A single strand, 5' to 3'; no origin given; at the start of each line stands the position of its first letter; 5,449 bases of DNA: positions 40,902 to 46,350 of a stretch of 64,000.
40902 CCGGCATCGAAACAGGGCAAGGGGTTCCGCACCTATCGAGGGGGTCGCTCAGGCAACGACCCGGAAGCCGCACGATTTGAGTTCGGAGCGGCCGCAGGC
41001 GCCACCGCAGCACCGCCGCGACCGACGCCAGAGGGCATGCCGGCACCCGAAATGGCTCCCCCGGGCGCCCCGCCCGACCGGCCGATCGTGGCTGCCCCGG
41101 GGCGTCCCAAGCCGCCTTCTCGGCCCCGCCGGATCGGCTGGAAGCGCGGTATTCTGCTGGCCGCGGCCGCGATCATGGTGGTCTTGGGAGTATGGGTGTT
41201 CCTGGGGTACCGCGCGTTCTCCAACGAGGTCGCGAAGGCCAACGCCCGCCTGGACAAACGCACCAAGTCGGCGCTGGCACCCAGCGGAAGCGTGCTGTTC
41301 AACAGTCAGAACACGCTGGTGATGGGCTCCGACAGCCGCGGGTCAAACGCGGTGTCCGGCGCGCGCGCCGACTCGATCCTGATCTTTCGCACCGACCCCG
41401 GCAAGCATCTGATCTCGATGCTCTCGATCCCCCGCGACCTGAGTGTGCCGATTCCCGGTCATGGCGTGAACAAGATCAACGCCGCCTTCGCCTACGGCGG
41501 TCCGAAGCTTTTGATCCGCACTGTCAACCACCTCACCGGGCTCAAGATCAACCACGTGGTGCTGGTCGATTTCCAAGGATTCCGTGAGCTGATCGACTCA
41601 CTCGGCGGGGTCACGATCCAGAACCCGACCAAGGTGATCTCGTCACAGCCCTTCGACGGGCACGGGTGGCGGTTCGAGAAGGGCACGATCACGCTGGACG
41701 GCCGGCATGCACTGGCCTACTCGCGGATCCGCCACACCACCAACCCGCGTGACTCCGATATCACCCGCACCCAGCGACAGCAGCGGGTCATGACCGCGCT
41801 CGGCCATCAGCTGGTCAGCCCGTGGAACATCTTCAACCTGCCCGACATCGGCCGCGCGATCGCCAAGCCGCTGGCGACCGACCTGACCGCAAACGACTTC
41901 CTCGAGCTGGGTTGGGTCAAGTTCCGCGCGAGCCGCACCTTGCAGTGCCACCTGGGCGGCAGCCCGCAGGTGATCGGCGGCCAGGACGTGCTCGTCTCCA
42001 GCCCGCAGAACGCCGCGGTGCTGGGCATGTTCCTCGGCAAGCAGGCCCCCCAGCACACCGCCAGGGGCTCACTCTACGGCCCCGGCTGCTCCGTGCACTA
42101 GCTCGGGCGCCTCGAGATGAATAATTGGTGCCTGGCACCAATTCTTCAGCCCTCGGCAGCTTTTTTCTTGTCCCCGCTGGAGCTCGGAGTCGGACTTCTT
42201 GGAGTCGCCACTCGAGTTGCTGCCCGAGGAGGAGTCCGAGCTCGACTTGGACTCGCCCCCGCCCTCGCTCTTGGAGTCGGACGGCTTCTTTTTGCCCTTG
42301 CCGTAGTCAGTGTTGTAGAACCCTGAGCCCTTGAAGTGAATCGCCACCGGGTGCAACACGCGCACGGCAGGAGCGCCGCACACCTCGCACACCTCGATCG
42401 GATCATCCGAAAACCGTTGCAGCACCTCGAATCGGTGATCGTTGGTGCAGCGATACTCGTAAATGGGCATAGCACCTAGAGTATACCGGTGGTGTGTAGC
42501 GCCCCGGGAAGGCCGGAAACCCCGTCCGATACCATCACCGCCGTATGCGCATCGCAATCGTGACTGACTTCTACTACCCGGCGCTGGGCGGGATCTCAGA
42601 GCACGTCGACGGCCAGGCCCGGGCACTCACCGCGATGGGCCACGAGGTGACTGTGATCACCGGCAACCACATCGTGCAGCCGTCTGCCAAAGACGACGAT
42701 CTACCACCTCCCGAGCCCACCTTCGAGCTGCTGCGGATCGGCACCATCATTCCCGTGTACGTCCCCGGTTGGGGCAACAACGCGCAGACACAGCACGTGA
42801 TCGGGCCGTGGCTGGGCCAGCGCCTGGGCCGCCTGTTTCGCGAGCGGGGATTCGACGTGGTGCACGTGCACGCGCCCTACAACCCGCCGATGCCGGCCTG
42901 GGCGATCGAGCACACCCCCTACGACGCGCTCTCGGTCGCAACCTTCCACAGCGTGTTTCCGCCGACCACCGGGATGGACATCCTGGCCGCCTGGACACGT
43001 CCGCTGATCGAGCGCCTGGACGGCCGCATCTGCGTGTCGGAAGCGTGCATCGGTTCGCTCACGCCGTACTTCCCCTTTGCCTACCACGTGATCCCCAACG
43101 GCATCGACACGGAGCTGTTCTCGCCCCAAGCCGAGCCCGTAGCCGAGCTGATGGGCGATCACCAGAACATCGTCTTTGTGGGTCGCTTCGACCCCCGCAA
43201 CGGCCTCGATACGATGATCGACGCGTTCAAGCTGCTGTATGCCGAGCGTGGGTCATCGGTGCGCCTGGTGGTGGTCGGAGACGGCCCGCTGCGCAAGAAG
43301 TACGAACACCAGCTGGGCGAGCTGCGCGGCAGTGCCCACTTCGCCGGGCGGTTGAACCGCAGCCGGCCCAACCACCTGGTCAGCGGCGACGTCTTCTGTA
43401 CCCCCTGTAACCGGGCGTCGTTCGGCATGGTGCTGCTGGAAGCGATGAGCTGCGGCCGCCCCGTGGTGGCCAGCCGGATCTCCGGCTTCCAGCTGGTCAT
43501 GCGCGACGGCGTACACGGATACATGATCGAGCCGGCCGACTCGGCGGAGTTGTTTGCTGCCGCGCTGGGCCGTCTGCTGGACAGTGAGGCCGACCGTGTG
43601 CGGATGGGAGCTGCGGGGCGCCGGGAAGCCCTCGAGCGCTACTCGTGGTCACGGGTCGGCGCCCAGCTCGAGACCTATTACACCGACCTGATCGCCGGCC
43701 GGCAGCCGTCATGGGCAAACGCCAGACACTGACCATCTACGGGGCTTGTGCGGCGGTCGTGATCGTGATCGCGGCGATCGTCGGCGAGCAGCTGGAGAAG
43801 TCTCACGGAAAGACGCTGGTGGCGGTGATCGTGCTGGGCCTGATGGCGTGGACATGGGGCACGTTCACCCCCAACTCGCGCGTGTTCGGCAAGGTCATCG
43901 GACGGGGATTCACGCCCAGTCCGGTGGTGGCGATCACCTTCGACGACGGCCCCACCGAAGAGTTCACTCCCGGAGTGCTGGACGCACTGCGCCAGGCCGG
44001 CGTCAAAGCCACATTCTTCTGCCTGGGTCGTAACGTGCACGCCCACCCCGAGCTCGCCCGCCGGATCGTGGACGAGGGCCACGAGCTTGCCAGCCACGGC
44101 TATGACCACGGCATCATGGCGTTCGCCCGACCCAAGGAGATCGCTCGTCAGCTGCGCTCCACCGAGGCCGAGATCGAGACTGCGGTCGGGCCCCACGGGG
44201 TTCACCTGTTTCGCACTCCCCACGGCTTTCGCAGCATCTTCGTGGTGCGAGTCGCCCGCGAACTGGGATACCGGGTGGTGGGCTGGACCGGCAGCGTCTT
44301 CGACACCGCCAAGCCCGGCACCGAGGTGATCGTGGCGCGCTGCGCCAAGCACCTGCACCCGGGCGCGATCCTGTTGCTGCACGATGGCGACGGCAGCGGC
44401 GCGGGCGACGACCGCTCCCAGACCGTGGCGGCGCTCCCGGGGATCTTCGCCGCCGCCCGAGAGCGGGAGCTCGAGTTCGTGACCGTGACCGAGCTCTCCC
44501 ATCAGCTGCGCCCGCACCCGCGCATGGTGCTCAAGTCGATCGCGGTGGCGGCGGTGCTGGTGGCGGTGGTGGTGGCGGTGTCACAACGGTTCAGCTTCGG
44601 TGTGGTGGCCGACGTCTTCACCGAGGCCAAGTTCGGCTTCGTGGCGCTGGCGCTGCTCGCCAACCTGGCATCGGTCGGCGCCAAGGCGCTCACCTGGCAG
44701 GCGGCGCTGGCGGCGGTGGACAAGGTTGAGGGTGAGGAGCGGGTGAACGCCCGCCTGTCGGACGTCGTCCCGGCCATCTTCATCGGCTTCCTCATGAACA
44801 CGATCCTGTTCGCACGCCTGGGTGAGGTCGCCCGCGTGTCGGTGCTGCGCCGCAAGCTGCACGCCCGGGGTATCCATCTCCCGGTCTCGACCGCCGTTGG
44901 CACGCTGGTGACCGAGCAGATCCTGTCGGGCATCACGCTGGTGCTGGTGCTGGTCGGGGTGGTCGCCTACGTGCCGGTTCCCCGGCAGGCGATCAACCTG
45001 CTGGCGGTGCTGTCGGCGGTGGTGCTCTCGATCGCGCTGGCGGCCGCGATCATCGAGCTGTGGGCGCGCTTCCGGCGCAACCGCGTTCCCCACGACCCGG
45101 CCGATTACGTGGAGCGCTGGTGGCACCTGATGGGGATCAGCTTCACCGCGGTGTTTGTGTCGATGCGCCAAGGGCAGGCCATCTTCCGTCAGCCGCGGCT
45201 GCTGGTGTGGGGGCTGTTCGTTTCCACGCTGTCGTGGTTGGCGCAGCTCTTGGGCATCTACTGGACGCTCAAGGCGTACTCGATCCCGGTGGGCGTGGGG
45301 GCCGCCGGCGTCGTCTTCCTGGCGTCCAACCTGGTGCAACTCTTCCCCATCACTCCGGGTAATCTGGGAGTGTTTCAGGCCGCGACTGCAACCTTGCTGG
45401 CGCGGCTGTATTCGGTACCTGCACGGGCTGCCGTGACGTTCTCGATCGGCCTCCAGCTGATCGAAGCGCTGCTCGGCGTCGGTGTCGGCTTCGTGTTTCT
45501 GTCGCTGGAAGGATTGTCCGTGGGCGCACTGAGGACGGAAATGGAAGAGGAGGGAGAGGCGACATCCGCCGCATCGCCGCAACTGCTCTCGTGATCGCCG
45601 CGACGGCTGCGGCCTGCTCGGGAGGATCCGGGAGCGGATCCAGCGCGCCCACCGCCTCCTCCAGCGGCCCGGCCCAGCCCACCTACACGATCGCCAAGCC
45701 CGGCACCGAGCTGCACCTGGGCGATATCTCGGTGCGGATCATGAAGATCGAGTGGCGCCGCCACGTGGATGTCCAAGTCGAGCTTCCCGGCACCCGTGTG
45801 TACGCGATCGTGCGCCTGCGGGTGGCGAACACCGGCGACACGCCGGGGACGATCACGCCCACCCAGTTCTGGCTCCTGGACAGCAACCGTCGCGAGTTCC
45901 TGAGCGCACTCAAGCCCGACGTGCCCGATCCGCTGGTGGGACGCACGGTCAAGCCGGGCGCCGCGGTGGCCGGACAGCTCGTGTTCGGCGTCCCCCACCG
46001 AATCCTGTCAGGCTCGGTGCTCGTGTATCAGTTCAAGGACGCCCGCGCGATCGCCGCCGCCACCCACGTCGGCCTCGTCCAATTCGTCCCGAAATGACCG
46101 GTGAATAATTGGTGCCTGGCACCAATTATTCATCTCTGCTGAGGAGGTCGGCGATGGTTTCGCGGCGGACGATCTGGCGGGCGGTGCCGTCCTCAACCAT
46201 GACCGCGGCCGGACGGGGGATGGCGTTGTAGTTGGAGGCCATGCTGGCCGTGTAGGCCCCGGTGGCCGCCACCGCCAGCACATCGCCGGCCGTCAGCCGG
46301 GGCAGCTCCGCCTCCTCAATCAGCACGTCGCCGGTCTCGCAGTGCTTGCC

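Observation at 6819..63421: Six copies of a conserved AT-rich 31-33 bp palindrome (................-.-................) at gene ends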

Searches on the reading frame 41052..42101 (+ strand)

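Call 39: search_protein_families(library=pfam, proteins=[window:41052-42101:+], max_evalue=0.001)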
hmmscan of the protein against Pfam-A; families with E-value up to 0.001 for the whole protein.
window:41052-42101:+ (349 aa): 1 family
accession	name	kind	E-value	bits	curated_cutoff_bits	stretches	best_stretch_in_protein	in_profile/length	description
PF03816.19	LytR_cpsA_psr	-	2.4e-41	141.8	24.6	1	105-254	1-148/150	LytR_cpsA_psr family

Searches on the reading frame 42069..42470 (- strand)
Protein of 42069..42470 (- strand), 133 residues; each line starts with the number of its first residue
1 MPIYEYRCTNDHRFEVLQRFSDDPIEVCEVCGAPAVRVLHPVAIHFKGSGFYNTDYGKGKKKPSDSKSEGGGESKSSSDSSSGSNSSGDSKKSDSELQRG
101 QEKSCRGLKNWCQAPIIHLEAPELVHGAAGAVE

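Call 40: search_protein_families(library=pfam, proteins=[window:42069-42470:-], max_evalue=0.001)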
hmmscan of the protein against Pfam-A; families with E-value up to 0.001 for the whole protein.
window:42069-42470:- (133 aa): 1 family
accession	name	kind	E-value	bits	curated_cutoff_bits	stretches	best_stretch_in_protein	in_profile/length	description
PF09723.15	Zn_ribbon_8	-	1.4e-14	54.2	34.4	1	1-38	1-40/41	Zinc ribbon domain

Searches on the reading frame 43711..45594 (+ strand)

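Call 40: search_protein_families(library=pfam, proteins=[window:43711-45594:+], max_evalue=0.001)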
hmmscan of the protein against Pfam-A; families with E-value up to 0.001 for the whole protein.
window:43711-45594:+ (627 aa): 2 families
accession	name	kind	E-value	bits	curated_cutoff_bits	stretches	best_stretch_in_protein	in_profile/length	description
PF01522.26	Polysacc_deac_1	-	2.7e-34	118.2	23.1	1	68-190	4-124/124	Polysaccharide deacetylase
PF03706.18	LPG_synthase_TM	-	4.8e-32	112.1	33.4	1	278-593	2-302/302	Lysylphosphatidylglycerol synthase TM region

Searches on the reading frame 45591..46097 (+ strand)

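Call 39: search_protein_families(library=pfam, proteins=[window:45591-46097:+], max_evalue=0.001)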
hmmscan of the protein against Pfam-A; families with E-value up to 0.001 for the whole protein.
window:45591-46097:+ (168 aa): 1 family
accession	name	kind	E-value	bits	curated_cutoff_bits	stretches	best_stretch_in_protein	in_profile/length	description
PF11611.13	DUF4352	-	2.6e-10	41.1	25.9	1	39-136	5-103/122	Domain of unknown function (DUF4352)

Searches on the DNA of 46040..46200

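Call 46: search_rna_families(source=window, start=46040, end=46200, threshold=evalue, max_evalue=10)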
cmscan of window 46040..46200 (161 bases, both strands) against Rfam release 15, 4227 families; matches with E-value up to 10: 10.
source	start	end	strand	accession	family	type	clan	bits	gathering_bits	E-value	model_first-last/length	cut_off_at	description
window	46103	46131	+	RF00902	mir-791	Gene; miRNA;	-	16.8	70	0.58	1-86/86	no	mir-791 microRNA precursor family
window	46102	46133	+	RF04136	MIR1862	Gene; miRNA;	-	14.9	84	1.8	1-90/90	no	MIR1862 microRNA precursor family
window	46100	46134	+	RF03618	mir-5592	Gene; miRNA;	-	14.8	82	3.9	12-53/66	no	mir-5592 microRNA precursor family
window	46086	46128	+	RF03545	Flavi_ISFV_CRE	Cis-reg;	-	14.8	41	5.1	1-89/89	no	Insect-specific Flavivirus 3' UTR cis-acting replication element (CRE)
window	46071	46126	-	RF02037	IMES-4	Gene;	-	14.1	48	4.6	1-80/80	no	IMES-4 RNA motif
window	46121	46165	+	RF01307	sR55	Gene; snRNA; snoRNA; CD-box;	-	13.8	35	0.48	1-65/65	no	Small nucleolar RNA sR55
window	46101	46132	-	RF04136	MIR1862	Gene; miRNA;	-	13.5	84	4.1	1-90/90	no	MIR1862 microRNA precursor family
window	46102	46160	-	RF00107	FinP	Gene;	CL00016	12.2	45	5.4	1-76/76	no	FinP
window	46057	46124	+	RF01973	H19_2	Gene; lncRNA;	-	12.1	50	0.53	1-69/69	no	H19 conserved region 2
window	46102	46132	-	RF00671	mir-138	Gene; miRNA;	-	11.8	50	6.8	1-78/78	no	mir-138 microRNA precursor family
